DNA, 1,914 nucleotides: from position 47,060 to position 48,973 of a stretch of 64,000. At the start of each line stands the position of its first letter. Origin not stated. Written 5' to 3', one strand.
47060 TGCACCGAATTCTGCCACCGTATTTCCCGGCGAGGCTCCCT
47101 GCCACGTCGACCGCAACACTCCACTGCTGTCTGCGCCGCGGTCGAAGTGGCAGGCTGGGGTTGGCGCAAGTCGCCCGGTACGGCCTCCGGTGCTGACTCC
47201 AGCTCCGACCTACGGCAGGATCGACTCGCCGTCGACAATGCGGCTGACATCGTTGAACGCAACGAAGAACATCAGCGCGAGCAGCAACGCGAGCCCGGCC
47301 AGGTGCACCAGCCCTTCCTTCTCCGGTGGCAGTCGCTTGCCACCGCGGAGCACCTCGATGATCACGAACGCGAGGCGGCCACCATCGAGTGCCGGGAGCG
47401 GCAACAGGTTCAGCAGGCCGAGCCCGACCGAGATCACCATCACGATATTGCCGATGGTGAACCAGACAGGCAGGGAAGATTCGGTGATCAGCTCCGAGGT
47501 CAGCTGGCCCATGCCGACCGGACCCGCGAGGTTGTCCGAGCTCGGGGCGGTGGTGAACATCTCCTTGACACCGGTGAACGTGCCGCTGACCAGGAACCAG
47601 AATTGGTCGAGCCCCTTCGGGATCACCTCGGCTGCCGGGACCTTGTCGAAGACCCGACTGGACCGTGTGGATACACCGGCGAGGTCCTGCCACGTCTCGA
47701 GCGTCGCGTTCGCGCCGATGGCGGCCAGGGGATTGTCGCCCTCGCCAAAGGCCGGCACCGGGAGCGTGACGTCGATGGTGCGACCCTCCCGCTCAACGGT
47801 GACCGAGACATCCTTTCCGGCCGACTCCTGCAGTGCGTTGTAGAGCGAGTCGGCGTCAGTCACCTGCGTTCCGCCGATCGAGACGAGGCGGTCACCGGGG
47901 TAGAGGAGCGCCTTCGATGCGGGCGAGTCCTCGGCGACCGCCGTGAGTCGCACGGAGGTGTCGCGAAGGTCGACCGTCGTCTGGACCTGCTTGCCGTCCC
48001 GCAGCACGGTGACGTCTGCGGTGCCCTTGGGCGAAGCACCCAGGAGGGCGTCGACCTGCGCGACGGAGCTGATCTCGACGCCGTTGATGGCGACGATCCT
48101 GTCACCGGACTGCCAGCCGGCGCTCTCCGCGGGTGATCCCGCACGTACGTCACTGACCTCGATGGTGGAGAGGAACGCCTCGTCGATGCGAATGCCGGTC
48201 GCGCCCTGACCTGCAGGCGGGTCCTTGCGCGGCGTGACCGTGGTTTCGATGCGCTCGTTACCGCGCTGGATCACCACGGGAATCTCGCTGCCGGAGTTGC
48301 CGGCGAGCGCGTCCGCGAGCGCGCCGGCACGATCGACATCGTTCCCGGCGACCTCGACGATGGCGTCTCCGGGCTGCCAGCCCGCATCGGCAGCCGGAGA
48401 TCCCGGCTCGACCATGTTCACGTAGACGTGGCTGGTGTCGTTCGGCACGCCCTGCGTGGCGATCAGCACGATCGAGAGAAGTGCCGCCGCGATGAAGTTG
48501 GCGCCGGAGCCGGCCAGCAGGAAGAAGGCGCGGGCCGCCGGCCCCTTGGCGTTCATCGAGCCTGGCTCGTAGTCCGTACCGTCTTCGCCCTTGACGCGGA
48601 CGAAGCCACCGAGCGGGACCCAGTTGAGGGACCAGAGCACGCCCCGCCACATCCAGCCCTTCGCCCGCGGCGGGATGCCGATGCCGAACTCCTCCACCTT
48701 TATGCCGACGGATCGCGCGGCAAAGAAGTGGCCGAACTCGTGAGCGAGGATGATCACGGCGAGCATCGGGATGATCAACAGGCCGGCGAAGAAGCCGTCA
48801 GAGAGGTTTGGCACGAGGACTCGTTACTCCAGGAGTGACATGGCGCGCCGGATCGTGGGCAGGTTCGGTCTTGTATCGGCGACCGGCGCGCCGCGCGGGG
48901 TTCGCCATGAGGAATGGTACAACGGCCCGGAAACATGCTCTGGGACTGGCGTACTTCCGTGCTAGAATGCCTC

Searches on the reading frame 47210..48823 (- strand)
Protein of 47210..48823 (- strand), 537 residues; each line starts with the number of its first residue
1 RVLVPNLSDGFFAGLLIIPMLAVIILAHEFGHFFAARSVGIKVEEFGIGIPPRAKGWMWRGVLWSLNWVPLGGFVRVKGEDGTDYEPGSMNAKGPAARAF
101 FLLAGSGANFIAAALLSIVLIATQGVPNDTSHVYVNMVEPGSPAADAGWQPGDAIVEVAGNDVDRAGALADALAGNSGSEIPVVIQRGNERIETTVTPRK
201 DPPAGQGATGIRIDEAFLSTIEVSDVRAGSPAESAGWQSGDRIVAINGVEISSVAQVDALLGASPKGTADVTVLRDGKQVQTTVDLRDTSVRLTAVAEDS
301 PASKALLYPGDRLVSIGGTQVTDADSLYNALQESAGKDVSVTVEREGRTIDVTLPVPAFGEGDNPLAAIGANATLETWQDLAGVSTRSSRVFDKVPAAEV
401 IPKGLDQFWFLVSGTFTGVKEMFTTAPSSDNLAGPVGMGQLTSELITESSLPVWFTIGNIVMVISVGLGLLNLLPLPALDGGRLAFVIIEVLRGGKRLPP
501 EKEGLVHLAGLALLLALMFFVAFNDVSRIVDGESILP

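Call 12: search_protein_families(library=pfam, proteins=[window:47210-48823:-])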
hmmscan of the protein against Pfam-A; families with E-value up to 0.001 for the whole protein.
window:47210-48823:- (537 aa): 8 families
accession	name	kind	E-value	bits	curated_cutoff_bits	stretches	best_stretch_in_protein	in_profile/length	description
PF02163.28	Peptidase_M50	-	9.4e-48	162.9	27.2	1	18-517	3-221/221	Peptidase family M50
PF13180.12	PDZ_2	-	1.1e-33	115.8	27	3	221-286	14-80/80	PDZ domain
PF17820.7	PDZ_6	-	7e-33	112.6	27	3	222-275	1-54/54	PDZ domain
PF00595.29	PDZ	-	4.5e-22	78.7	23.2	2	204-267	7-73/81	PDZ domain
PF14685.13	PDZ_Tricorn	-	1.3e-12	47.9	25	0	142-190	31-81/88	Tricorn protease PDZ domain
PF19805.5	DUF6288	-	8.2e-06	25.7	26.3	0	290-360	2-80/402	Family of unknown function (DUF6288)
PF04495.20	GRASP55_65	-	9.6e-06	26.4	27.7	0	286-343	40-98/138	GRASP55/65 PDZ-like domain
PF11874.13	DUF3394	-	8.1e-05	22.8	28.2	0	128-164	118-153/181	Domain of unknown function (DUF3394)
